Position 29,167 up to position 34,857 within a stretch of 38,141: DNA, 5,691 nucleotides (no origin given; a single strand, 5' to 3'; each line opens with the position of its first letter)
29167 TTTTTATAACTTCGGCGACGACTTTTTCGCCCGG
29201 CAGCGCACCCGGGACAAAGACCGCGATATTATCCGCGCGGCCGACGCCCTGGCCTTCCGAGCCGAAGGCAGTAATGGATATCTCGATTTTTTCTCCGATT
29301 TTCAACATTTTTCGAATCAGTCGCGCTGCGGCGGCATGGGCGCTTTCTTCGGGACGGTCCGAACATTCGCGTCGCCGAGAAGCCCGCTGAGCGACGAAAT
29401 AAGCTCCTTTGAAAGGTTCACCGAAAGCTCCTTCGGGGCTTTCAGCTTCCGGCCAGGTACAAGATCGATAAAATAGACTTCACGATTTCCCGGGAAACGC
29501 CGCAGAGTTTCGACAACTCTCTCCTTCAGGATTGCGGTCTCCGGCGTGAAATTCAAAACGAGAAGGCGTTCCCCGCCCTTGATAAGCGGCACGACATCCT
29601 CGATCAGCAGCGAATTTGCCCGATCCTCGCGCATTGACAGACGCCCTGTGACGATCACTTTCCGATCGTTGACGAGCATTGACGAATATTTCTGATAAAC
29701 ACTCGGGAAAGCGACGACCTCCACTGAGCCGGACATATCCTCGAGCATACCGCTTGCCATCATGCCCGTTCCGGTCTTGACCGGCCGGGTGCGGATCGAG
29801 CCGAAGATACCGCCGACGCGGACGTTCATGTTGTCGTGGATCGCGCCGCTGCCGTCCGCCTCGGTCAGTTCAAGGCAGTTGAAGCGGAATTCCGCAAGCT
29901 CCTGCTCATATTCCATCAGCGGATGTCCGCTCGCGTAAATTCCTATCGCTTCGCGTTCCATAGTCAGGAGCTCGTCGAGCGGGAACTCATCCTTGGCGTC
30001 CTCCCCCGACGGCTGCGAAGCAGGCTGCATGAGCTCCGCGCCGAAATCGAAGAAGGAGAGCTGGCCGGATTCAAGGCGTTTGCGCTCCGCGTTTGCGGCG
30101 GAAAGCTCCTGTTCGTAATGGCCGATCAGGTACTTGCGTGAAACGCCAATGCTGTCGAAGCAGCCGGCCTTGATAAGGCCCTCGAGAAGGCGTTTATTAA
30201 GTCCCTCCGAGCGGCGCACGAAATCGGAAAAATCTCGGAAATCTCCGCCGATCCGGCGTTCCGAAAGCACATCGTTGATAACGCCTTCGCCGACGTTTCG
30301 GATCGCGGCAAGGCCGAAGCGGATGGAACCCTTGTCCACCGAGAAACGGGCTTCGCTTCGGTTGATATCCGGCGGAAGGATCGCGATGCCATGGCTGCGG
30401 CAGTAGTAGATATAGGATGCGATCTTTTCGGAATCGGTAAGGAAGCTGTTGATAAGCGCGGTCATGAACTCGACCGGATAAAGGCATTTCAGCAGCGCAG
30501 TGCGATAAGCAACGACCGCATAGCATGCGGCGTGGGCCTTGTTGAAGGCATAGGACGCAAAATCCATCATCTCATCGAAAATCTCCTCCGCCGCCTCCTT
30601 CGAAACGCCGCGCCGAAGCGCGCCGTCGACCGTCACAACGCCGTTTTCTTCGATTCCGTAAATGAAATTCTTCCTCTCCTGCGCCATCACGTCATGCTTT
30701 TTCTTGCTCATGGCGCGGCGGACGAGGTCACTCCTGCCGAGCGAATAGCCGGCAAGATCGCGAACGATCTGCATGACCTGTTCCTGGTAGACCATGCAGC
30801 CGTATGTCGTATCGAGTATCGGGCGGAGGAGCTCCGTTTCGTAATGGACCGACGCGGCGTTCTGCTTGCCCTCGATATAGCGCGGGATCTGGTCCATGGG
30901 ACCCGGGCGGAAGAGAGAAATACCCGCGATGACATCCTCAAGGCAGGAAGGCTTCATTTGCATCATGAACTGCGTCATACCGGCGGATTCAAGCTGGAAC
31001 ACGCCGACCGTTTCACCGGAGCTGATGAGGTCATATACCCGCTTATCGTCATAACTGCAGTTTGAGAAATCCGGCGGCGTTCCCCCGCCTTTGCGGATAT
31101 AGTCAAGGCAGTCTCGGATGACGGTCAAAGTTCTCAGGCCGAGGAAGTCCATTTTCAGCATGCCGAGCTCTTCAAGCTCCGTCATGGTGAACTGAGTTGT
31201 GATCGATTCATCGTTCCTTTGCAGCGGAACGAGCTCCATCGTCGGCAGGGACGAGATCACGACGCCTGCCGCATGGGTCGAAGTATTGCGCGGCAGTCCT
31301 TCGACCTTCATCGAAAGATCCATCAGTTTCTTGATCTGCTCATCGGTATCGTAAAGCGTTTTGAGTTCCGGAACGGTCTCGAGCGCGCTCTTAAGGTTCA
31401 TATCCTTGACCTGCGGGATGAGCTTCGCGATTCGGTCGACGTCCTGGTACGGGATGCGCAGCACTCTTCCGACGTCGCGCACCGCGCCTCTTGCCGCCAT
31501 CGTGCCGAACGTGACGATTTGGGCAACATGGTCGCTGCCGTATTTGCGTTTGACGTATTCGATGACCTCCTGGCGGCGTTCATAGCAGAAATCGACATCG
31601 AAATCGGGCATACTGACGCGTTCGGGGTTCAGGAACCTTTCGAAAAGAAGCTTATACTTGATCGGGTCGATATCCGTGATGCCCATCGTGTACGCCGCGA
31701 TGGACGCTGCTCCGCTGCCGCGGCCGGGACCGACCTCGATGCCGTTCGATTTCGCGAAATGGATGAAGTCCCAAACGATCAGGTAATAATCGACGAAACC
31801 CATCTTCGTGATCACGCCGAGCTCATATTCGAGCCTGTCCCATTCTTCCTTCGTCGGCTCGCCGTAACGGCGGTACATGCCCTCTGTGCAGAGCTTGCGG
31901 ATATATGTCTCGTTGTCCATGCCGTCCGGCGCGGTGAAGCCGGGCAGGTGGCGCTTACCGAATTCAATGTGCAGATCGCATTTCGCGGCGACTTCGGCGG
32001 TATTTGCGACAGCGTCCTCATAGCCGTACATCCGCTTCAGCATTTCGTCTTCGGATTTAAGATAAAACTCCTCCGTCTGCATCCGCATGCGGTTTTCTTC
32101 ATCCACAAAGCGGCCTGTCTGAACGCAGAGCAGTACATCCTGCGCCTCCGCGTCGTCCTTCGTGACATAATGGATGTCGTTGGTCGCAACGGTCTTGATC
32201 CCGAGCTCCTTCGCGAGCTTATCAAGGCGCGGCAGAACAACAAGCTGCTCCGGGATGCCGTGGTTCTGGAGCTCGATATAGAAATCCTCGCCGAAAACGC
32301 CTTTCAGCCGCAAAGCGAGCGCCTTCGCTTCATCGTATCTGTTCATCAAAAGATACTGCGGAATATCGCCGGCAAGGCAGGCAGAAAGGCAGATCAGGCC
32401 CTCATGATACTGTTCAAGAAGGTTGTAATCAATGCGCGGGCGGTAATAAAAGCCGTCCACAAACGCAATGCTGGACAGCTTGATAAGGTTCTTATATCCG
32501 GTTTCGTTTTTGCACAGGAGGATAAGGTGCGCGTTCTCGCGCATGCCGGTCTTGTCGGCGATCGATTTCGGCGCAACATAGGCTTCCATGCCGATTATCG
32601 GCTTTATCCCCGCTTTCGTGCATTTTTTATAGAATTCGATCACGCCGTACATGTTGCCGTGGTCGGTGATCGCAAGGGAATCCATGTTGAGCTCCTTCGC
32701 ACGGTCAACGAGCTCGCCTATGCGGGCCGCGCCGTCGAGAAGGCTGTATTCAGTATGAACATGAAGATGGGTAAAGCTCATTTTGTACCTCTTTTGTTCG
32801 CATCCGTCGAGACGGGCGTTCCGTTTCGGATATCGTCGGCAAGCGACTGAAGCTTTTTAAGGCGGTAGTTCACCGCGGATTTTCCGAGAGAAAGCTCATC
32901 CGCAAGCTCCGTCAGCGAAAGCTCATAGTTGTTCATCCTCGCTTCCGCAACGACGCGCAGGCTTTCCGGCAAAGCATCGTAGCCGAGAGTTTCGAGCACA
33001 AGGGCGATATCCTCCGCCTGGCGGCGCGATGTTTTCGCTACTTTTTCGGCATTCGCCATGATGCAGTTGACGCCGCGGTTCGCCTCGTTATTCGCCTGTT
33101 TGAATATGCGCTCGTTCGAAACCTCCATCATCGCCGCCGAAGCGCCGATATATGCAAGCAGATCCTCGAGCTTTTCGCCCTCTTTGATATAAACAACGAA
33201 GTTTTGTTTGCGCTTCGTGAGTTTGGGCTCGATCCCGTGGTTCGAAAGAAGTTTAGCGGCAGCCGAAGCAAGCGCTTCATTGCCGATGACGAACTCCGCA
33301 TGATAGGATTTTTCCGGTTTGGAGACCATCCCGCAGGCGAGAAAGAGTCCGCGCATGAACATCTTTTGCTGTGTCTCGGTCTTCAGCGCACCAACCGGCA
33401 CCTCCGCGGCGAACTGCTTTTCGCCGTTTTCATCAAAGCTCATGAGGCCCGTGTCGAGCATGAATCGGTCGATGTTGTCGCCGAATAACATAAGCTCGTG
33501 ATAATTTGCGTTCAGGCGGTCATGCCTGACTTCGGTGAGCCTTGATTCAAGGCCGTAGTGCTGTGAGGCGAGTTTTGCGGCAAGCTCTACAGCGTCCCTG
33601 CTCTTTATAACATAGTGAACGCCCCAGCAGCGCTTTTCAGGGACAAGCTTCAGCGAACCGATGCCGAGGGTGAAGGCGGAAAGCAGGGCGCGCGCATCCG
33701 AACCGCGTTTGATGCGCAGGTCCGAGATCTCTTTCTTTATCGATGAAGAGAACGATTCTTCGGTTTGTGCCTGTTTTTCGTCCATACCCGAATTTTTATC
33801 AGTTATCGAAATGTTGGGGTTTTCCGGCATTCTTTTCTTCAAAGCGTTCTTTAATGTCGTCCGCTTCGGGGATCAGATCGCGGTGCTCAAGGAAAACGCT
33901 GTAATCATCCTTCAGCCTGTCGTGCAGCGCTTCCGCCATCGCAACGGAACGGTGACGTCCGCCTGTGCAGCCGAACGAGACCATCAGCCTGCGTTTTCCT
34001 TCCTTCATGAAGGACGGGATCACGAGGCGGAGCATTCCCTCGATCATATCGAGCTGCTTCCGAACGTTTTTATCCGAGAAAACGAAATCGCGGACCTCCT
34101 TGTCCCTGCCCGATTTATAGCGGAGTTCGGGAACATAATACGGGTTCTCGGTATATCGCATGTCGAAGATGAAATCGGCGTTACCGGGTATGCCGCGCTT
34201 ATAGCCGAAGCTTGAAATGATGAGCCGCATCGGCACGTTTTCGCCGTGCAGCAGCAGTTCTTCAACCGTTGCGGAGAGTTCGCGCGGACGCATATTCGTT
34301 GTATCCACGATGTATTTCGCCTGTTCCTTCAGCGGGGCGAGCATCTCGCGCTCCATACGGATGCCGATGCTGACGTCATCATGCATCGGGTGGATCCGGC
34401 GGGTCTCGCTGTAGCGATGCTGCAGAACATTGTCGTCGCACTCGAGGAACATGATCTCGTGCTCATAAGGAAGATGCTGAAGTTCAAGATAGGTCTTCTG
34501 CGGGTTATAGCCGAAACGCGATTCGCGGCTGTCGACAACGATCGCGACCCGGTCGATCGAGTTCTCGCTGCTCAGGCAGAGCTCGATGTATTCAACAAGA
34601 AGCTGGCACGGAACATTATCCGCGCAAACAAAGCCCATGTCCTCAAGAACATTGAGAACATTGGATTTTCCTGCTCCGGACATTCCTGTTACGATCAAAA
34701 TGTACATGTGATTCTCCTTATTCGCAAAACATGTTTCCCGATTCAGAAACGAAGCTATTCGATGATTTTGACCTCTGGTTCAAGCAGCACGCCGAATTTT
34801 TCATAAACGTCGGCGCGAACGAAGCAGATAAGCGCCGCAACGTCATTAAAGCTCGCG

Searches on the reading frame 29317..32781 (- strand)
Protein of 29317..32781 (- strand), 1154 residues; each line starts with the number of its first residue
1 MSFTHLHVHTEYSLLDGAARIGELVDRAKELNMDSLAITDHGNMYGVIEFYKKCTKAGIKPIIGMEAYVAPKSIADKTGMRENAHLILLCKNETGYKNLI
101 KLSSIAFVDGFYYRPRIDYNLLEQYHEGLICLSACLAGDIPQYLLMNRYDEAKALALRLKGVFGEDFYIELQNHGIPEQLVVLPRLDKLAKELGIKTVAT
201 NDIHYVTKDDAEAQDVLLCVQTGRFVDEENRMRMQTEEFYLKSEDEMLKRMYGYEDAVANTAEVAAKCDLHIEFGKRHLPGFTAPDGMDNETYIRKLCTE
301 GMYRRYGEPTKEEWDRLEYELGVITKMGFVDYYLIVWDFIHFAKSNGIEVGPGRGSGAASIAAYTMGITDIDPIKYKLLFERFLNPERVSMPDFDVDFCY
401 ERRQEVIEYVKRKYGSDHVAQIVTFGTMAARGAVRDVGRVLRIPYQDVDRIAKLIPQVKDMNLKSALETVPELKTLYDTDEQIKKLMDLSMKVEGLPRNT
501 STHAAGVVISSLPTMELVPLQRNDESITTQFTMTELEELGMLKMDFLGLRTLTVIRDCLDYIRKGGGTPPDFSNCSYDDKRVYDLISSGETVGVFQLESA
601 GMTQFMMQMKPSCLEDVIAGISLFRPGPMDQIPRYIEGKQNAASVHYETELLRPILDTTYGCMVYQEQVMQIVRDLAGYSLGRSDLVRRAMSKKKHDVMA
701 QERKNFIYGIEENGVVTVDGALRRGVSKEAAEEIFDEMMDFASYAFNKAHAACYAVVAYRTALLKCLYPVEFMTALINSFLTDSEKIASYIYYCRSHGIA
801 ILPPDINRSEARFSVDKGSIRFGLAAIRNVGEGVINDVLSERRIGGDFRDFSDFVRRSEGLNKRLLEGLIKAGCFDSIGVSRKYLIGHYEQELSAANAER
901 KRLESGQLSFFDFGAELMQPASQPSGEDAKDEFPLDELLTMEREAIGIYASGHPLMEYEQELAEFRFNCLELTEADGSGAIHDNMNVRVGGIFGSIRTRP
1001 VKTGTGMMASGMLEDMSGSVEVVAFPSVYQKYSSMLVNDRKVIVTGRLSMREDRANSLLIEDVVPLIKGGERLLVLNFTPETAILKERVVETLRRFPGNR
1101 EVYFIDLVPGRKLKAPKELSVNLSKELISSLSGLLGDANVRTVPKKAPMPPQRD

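Call 7: search_protein_families(library=pfam, proteins=[window:29317-32781:-], max_evalue=0.001)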
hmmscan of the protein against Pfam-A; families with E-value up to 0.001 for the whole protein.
window:29317-32781:- (1154 aa): 5 families
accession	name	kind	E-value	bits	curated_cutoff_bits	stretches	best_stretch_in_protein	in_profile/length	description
PF07733.18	DNA_pol3_alpha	-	2.6e-105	352.2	23.9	1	293-548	2-260/260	Bacterial DNA polymerase III alpha NTPase domain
PF02811.25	PHP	-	1.8e-63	214.2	26.4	1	5-174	1-164/164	PHP domain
PF17657.6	DNA_pol3_finger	-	1.3e-58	197.4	22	1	551-714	1-166/166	Bacterial DNA polymerase III alpha subunit finger domain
PF14579.12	HHH_6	-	4.6e-28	97.7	25.6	1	798-884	1-89/90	Helix-hairpin-helix motif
PF01336.31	tRNA_anti-codon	-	4.4e-08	33.4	27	1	994-1065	5-74/75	OB-fold nucleic acid binding domain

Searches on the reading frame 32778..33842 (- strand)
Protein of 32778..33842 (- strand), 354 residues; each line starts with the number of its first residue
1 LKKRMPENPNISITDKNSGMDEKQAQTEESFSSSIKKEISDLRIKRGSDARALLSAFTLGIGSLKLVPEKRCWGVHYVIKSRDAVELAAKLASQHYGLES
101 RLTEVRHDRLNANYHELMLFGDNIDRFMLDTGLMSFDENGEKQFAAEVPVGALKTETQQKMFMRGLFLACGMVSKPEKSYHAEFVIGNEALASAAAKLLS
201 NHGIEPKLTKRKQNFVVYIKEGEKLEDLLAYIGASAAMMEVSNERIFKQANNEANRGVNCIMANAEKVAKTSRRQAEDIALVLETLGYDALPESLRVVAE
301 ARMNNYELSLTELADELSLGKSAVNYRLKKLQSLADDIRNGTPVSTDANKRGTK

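Call 7: search_protein_families(library=pfam, proteins=[window:32778-33842:-], max_evalue=0.001)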
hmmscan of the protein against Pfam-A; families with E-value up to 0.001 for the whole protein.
window:32778-33842:- (354 aa): 4 families
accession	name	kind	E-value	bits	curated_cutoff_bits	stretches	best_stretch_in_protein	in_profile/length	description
PF14527.11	LAGLIDADG_WhiA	-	3.1e-25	88.5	23.2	1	160-250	2-92/93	WhiA LAGLIDADG-like domain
PF02650.20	HTH_WhiA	-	2.1e-23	82.9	27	1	254-335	1-84/84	WhiA C-terminal HTH domain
PF14528.11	LAGLIDADG_3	-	8.4e-11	42.4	22.5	1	158-233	2-82/82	LAGLIDADG-like domain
PF13412.12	HTH_24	-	0.00032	20.6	21.9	1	305-332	15-42/48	Winged helix-turn-helix DNA-binding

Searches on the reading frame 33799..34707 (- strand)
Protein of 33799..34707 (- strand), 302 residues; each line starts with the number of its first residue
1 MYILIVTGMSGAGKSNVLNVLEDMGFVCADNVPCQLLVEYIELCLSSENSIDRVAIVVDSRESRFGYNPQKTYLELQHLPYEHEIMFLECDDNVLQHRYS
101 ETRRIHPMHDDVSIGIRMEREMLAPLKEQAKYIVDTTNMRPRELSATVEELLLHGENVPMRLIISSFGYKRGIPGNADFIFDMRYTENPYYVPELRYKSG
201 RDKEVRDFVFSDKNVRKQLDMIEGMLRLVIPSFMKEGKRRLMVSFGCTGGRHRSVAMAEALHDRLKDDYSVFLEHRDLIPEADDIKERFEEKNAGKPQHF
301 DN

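Call 7: search_protein_families(library=pfam, proteins=[window:33799-34707:-], max_evalue=0.001)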
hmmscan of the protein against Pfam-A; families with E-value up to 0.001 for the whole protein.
window:33799-34707:- (302 aa): 2 families
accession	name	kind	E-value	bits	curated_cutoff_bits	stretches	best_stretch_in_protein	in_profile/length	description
PF22740.1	PapZ_C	-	1.5e-41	141.8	27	1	160-278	1-120/121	RapZ C-terminal domain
PF03668.21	RapZ-like_N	-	1.6e-40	138.9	25.4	1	1-152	1-154/158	RapZ-like N-terminal domain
